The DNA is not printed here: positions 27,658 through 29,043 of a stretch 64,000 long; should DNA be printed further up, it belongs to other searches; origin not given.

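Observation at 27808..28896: Uncharacterised P-loop-like protein translationally coupled inside an arginine operon that lacks argA/argJ/argE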

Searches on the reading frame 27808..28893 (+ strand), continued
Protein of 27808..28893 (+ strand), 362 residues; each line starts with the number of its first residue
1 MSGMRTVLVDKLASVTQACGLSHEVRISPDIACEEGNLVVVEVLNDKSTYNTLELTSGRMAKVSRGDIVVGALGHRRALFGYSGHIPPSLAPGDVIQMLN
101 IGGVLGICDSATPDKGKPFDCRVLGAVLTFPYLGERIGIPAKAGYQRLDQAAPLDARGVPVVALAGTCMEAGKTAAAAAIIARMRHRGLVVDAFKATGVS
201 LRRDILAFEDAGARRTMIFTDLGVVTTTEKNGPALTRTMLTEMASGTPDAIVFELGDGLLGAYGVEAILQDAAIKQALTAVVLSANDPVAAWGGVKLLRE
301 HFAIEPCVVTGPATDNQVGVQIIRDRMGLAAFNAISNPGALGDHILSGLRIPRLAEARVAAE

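Call 59: list_cluster_members(proteins=[P0121, P0130, P0140, P0142, P0150, P0155, P0158, P0159, P0165, P0209])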
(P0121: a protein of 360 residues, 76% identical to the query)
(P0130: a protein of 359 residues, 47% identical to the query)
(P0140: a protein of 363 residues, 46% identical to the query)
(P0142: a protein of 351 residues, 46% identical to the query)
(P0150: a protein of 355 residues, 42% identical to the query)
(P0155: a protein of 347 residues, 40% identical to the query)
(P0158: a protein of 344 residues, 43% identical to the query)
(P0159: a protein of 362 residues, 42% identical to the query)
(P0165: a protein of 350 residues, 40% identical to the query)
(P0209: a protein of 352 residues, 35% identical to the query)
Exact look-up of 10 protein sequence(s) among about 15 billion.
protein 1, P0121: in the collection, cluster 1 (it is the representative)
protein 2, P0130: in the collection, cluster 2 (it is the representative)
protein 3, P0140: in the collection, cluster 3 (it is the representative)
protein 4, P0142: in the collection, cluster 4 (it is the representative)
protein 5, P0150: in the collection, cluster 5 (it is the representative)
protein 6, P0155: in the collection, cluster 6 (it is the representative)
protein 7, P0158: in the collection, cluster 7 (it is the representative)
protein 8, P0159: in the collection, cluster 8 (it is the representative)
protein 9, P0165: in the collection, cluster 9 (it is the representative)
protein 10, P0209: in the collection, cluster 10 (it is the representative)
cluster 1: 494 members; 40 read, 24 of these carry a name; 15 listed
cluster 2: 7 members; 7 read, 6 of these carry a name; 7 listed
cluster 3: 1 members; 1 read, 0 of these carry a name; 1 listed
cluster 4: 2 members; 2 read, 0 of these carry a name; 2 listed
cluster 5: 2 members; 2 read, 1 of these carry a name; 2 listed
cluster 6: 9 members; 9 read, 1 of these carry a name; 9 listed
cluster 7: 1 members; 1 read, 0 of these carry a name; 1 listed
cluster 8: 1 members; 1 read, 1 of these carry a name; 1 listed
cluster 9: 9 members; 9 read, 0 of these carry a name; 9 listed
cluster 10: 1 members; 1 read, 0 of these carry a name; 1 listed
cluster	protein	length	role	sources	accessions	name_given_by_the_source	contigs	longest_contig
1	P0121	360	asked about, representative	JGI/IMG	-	hypothetical protein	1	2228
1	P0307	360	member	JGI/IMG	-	hypothetical protein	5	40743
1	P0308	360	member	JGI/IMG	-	hypothetical protein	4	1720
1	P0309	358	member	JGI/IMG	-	hypothetical protein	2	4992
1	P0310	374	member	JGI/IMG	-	hypothetical protein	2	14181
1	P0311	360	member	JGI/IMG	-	hypothetical protein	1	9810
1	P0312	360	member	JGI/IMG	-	hypothetical protein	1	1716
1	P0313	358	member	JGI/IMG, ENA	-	hypothetical protein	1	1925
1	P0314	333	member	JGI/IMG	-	hypothetical protein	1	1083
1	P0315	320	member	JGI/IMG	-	hypothetical protein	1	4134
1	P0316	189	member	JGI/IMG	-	hypothetical protein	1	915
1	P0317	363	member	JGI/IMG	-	hypothetical protein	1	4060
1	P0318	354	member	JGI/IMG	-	hypothetical protein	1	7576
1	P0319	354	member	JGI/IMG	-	hypothetical protein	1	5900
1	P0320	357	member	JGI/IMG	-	hypothetical protein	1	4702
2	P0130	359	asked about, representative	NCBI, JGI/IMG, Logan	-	hypothetical protein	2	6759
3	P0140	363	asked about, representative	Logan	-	-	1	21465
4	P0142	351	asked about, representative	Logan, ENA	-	-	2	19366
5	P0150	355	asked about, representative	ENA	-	-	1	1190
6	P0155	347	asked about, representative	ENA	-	-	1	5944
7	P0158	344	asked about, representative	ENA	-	-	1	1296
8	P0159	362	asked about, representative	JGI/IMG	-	hypothetical protein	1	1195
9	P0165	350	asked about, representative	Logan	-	-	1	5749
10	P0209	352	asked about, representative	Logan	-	-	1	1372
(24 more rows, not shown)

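Call 61: find_homologous_proteins(query=A5, max_evalue=0.00001)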
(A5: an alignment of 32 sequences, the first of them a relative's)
Query A5 (32 sequences) (337 aa, profile of the alignment): 1260 proteins with E <= 0.00001 among 8000 candidates; the best 120 are listed.
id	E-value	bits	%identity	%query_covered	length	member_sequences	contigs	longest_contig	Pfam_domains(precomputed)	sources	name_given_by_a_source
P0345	7.5e-132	457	45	99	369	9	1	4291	-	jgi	jgi:hypothetical protein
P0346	2.1e-131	456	46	98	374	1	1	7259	-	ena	-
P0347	2.3e-131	456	44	98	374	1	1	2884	-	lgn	-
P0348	2.6e-131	456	43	100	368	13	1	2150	-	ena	-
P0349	3.3e-131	455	45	98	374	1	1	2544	-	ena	-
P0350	4.7e-131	455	43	100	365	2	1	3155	-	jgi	jgi:hypothetical protein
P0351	1.2e-130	453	44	98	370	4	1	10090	-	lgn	-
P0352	1.2e-130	453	46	98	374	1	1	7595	-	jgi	jgi:hypothetical protein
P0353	1.3e-130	453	44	99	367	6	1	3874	-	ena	-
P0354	1.6e-130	453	45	96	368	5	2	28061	-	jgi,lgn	jgi:hypothetical protein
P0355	2.1e-130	453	45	96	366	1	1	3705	-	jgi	jgi:hypothetical protein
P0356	2.2e-130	453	44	99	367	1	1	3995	-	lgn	-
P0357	2.3e-130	453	45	98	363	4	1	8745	-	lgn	-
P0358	2.7e-130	452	46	95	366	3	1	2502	-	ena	-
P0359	2.7e-130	452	46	96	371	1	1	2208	-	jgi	jgi:hypothetical protein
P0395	2.4e-129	449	44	100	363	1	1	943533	-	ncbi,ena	-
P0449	2.8e-128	446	39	97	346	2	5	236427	-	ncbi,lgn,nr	ncbi:hypothetical protein HYY74_03875 [Candidatus Woesearchaeota archaeon]|nr:hypothetical protein [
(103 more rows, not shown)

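Call 62: find_encoding_contigs(protein=P0395, flank=10000, max_places=1)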
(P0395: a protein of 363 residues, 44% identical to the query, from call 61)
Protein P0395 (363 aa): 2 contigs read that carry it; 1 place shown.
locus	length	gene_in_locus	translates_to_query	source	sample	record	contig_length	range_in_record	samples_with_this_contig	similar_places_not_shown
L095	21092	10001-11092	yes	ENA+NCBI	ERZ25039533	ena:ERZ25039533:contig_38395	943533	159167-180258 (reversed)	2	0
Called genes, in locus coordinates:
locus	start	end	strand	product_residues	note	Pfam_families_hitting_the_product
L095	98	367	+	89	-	-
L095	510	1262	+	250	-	-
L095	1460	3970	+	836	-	-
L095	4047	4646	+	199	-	PF04542:Sigma70_r2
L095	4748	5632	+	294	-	-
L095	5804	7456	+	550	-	PF22694:CtpB_N-like (faint), PF00595:PDZ (weak), PF17820:PDZ_6, PF03572:Peptidase_S41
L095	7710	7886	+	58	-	PF13396:PLDc_N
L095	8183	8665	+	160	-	PF01316:Arg_repressor, PF02863:Arg_repressor_C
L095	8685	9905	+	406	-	PF00764:Arginosuc_synth, PF20979:Arginosuc_syn_C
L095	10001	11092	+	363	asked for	-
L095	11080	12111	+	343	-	PF01118:Semialdhyde_dh, PF02774:Semialdhyde_dhC, PF22698:Semialdhyde_dhC_1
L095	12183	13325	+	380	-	PF00202:Aminotran_3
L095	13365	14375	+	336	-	PF02729:OTCace_N, PF00185:OTCace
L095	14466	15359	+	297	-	PF00696:AA_kinase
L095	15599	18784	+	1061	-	PF14870:PSII_BNR (faint), PF02012:BNR (faint), PF15902:Sortilin-Vps10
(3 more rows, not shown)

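Call 63: find_encoding_contigs(protein=P0449, flank=10000, max_places=1)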
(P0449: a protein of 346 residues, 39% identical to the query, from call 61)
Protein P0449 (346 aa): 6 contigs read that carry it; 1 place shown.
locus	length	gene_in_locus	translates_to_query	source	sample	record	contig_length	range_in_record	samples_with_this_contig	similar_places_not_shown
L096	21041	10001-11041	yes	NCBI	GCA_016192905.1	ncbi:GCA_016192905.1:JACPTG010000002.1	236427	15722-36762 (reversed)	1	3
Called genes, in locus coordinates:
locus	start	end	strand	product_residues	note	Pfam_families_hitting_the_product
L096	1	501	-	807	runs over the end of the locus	PF00521:DNA_topoisoIV, PF03989:DNA_gyraseA_C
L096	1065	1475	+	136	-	PF07681:DoxX, PF04173:DoxD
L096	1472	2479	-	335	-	PF13404:HTH_AsnC-type, PF13412:HTH_24, PF25212:HVO_A0114 (faint), PF08279:HTH_11 (faint), PF12840:HTH_20 (weak)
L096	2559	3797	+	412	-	PF02773:S-AdoMet_synt_C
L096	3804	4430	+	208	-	-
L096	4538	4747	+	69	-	PF00190:Cupin_1 (weak), PF05899:Cupin_3 (weak), PF06052:3-HAO (weak), PF07883:Cupin_2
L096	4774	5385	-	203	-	PF04079:SMC_ScpB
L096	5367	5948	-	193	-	PF27325:MJ0538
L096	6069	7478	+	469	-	PF01637:ATPase_2, PF13173:AAA_14 (weak), PF13401:AAA_22 (weak), PF03008:DUF234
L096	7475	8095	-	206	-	-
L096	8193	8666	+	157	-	PF00583:Acetyltransf_1, PF13673:Acetyltransf_10, PF13508:Acetyltransf_7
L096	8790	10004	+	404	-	PF00764:Arginosuc_synth, PF20979:Arginosuc_syn_C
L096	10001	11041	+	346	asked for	-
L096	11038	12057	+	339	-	PF01118:Semialdhyde_dh, PF22698:Semialdhyde_dhC_1, PF02774:Semialdhyde_dhC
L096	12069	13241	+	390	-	PF00202:Aminotran_3, PF00155:Aminotran_1_2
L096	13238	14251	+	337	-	PF02729:OTCace_N, PF00185:OTCace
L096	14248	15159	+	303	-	PF00696:AA_kinase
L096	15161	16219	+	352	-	PF01546:Peptidase_M20, PF07687:M20_dimer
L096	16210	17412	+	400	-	PF00206:Lyase_1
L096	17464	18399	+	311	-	PF02729:OTCace_N, PF00185:OTCace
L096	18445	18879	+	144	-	PF26602:HVO_2718_N, PF01381:HTH_3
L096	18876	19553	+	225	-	PF00535:Glycos_transf_2, PF13641:Glyco_tranf_2_3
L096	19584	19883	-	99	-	-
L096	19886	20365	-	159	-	PF11848:DUF3368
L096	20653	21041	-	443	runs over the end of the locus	PF13231:PMT_2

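Call 67: search_protein_families(library=ncbifam, proteins=[L096:8193-8663:+, L096:15161-16216:+, L096:13238-14248:+, L096:17464-18396:+, L008:2-283:+], max_evalue=0.001)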
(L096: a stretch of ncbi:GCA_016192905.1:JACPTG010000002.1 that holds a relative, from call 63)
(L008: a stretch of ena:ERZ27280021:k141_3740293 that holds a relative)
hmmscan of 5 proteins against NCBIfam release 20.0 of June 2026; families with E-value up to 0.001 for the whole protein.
L096:8193-8663:+ (157 aa): 8 families
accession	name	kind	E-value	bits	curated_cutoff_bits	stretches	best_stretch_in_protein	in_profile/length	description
NF005840.0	PRK07757.1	equivalog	2e-19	70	154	1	8-126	3-125/153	N-acetyltransferase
NF008964.0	PRK12308.1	equivalog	3.6e-11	42.2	657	1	3-129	459-589/624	argininosuccinate lyase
NF005921.0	PRK07922.1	equivalog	2.1e-09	37.2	180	1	6-123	5-127/170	amino-acid N-acetyltransferase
NF040501.1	resist_ArsN2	equivalog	3e-06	26.9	125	1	36-124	17-106/133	arsenic resistance N-acetyltransferase ArsN2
TIGR01575.1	rimI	equivalog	1.4e-05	25.3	86.4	1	36-106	25-94/132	ribosomal protein S18-alanine N-acetyltransferase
NF007807.0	PRK10514.1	equivalog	2.4e-05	24.3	134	1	59-134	62-137/147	acetyltransferase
NF002959.0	PRK03624.1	equivalog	9.2e-05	22.2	124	1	38-92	44-97/147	GNAT family acetyltransferase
NF003641.0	PRK05279.1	equivalog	9.9e-05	21.3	344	1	7-127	294-420/441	amino-acid N-acetyltransferase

L096:15161-16216:+ (352 aa): 53 families (the best 25 are shown)
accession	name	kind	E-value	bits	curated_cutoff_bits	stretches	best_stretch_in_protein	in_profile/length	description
TIGR01910.1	DapE-ArgE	subfamily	2.9e-49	168.2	217.6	1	5-332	2-370/373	ArgE/DapE family deacylase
TIGR01892.1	AcOrn-deacetyl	equivalog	2.6e-47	161.6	297.7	1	6-334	2-359/365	acetylornithine deacetylase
NF006402.0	PRK08651.1-5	equivalog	2.9e-47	161.4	369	1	21-335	22-359/369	succinyl-diaminopimelate desuccinylase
NF006365.0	PRK08588.1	subfamily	6.7e-46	157.3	289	1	4-344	10-381/383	succinyl-diaminopimelate desuccinylase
NF005710.0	PRK07522.1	subfamily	1.4e-44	152.8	412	2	2-265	9-293/391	acetylornithine deacetylase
NF003474.0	PRK05111.1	equivalog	4.4e-44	150.9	460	1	41-343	60-380/383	acetylornithine deacetylase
NF009555.0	PRK13004.1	equivalog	3.5e-41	141.4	321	1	5-258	19-282/399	YgeY family selenium metabolism-linked hydrolase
TIGR01900.1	dapE-gram_pos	equivalog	3.4e-39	134.7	304.2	1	3-334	5-344/351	succinyl-diaminopimelate desuccinylase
NF006399.0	PRK08651.1-2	equivalog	8.2e-39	133.7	381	1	4-257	7-296/405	succinyl-diaminopimelate desuccinylase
NF003367.0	PRK04443.1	equivalog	2.7e-34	119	363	1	2-336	8-338/349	[LysW]-lysine hydrolase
NF009557.0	PRK13009.1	equivalog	5.3e-33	114.7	284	1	3-344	5-375/377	succinyl-diaminopimelate desuccinylase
TIGR01902.1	dapE-lys-deAc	subfamily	7.9e-33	114.1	163.1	1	5-346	1-340/340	N-acetyl-ornithine/N-acetyl-lysine deacetylase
NF001747.0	PRK00466.1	equivalog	8.9e-32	110.2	288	1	2-343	11-342/346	N-acetyl-lysine deacetylase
NF006404.0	PRK08652.1-2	equivalog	5.4e-31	107.7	348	1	1-339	1-324/332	acetylornithine deacetylase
TIGR03526.1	selenium_YgeY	hypoth_equivalog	1.8e-29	102.8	321.5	1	6-239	18-261/395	YgeY family selenium metabolism-linked hydrolase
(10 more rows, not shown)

L096:13238-14248:+ (337 aa): 16 families
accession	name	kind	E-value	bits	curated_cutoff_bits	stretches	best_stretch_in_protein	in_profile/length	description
NF003384.0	PRK04523.1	equivalog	3.9e-136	453.5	288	1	5-333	4-333/336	N-acetylornithine carbamoyltransferase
NF001986.0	PRK00779.1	subfamily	4e-76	256.1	306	1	4-333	5-304/307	ornithine carbamoyltransferase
TIGR00658.1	orni_carb_tr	equivalog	3.8e-71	239.8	280.85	1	5-333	1-303/304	ornithine carbamoyltransferase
TIGR04384.1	putr_carbamoyl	exception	2.2e-64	217.7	500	1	6-332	1-306/330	putrescine carbamoyltransferase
NF011380.0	PRK14805.1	equivalog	3.6e-61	206.8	421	1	5-334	2-301/302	ornithine carbamoyltransferase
NF003286.0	PRK04284.1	subfamily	4.5e-44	150.9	515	1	5-330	7-327/332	ornithine carbamoyltransferase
TIGR00670.1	asp_carb_tr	equivalog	8.8e-41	140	236.95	1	5-333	1-303/304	aspartate carbamoyltransferase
NF011379.0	PRK14804.1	equivalog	1.3e-38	132.9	373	1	5-330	7-306/311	ornithine carbamoyltransferase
NF002032.1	PRK00856.1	equivalog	1.7e-37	129.2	263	1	5-332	1-296/297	aspartate carbamoyltransferase catalytic subunit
NF005538.0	PRK07200.1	equivalog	1.3e-36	126.4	453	1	5-297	22-334/396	knotted carbamoyltransferase YgeW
TIGR03316.1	ygeW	equivalog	2.4e-34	118.9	500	1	5-328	19-368/391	knotted carbamoyltransferase YgeW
NF002470.0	PRK01713.1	equivalog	5.8e-34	118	545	1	7-329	10-329/334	ornithine carbamoyltransferase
NF009213.0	PRK12562.1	subfamily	1.3e-33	116.8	559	1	5-296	7-277/334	ornithine carbamoyltransferase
NF006046.0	PRK08192.1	equivalog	4.4e-25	88.6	512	1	4-334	6-318/339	aspartate carbamoyltransferase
NF008853.0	PRK11891.1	equivalog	1.2e-21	76.8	560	1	32-334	120-399/430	aspartate carbamoyltransferase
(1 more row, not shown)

L096:17464-18396:+ (311 aa): 17 families
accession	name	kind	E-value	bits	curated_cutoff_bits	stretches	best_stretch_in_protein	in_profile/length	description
TIGR00670.1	asp_carb_tr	equivalog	9.2e-107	356.7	236.95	1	6-307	1-303/304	aspartate carbamoyltransferase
NF002032.1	PRK00856.1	equivalog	3.5e-91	305.5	263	1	6-306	1-296/297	aspartate carbamoyltransferase catalytic subunit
NF006046.0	PRK08192.1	equivalog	4.2e-85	286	512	1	1-309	2-319/339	aspartate carbamoyltransferase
NF008853.0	PRK11891.1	equivalog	1.5e-77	261.1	560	1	5-309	88-400/430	aspartate carbamoyltransferase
NF001986.0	PRK00779.1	subfamily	1.2e-45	156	306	1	3-308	3-305/307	ornithine carbamoyltransferase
TIGR00658.1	orni_carb_tr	equivalog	4.2e-43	147.7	280.85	1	6-307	1-303/304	ornithine carbamoyltransferase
NF009916.0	PRK13376.1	equivalog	3.6e-39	134.7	800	1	2-311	4-337/525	bifunctional aspartate carbamoyltransferase catalytic subunit/aspartate carbamoyltransferase regulatory subunit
TIGR04384.1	putr_carbamoyl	exception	1.2e-37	129.8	500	1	8-306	2-306/330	putrescine carbamoyltransferase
NF010387.0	PRK13814.1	equivalog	3.4e-37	128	660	1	8-307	8-303/310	aspartate carbamoyltransferase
NF011380.0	PRK14805.1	equivalog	9.9e-29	100.3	421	1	6-308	2-301/302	ornithine carbamoyltransferase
NF003286.0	PRK04284.1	subfamily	1.1e-22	80.6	515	1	3-279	4-283/332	ornithine carbamoyltransferase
NF011379.0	PRK14804.1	equivalog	1.9e-18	66.7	373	1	6-306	7-308/311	ornithine carbamoyltransferase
NF002470.0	PRK01713.1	equivalog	2e-17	63.7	545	1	3-168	5-167/334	ornithine carbamoyltransferase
NF009213.0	PRK12562.1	subfamily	3.6e-15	56.2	559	1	3-165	4-164/334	ornithine carbamoyltransferase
NF003384.0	PRK04523.1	equivalog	3.6e-11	42.7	288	1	6-149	4-160/336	N-acetylornithine carbamoyltransferase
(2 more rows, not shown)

L008:2-283:+ (93 aa): 0 families

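Call 71: find_related_loci(query=A6, collection=metagenome_contigs, flank=10000)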
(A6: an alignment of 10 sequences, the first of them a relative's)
Query A6 (346 aa) in metagenome_contigs; peptide patterns used: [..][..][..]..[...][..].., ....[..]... (x = any residue, [..] = any of these).
600 stretches matched a pattern (row limit reached: there are more); 479 encode a relative of the query (tblastn E <= 1e-3); the best 80 are kept; 80 distinct loci.
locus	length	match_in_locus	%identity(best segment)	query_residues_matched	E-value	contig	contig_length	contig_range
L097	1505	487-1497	55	3-344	1e-117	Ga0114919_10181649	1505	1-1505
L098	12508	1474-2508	49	1-344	3e-102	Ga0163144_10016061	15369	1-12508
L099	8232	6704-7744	48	2-346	6e-102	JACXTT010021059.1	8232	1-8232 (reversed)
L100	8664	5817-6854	49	1-345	7e-102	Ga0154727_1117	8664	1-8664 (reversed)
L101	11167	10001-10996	51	1-327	2e-101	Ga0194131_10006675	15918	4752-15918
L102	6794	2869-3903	49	1-344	3e-101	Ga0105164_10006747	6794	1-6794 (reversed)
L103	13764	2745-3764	47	1-345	3e-100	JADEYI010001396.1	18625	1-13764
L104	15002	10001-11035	50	1-344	4e-100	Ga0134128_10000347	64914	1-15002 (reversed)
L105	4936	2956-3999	47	2-345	4e-100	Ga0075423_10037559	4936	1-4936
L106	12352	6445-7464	46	1-345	1e-99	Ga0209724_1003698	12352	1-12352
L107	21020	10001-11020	48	2-346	3e-99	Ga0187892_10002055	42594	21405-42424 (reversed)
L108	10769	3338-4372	50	1-344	3e-99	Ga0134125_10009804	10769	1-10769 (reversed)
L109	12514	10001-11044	46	2-345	1e-98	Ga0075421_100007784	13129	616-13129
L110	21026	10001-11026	48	3-345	8e-99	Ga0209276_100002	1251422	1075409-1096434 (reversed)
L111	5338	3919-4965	45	2-346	2e-98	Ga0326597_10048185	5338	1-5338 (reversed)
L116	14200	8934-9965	47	2-340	1e-96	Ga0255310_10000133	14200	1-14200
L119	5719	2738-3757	46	2-340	2e-96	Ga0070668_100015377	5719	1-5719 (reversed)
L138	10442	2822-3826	47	5-345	1e-94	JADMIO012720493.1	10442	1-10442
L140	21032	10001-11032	46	2-341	3e-94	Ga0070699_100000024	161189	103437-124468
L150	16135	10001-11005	48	3-340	4e-94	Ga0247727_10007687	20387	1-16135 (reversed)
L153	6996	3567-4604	45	2-343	4e-94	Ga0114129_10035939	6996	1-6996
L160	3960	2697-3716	45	2-340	3e-94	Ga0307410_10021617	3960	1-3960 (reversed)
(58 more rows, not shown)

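Call 74: search_protein_families(library=pfam, proteins=[L101:8186-8776:+, L107:7980-8672:+, L116:7141-7614:+, L140:8140-8709:+, L109:8000-8422:+, L119:809-1189:+, L138:610-1167:+, L150:8033-8575:+, L153:1841-2308:+, L160:529-1224:+], max_evalue=0.001)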
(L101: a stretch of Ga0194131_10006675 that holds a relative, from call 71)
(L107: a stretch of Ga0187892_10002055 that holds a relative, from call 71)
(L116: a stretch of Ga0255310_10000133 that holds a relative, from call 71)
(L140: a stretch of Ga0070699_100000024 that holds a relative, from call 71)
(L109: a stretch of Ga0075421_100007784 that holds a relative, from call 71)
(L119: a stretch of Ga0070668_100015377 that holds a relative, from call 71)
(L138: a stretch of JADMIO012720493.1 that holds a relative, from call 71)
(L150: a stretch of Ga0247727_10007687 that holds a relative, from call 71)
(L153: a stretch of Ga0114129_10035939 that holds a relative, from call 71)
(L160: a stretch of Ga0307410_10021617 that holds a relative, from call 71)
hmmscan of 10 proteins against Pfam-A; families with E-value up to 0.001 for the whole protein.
L101:8186-8776:+ (197 aa): 0 families

L107:7980-8672:+ (231 aa): 0 families

L116:7141-7614:+ (158 aa): 0 families

L140:8140-8709:+ (190 aa): 0 families

L109:8000-8422:+ (141 aa): 0 families

L119:809-1189:+ (127 aa): 0 families

L138:610-1167:+ (186 aa): 0 families

L150:8033-8575:+ (181 aa): 0 families

L153:1841-2308:+ (156 aa): 0 families

L160:529-1224:+ (232 aa): 2 families
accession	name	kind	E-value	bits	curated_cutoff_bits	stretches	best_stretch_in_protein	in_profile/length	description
PF01068.26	DNA_ligase_A_M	-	1.2e-13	51.7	26.2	1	61-214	20-194/204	ATP dependent DNA ligase domain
PF01331.24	mRNA_cap_enzyme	-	0.0002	21.7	29.6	1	68-170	23-121/194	mRNA capping enzyme, catalytic domain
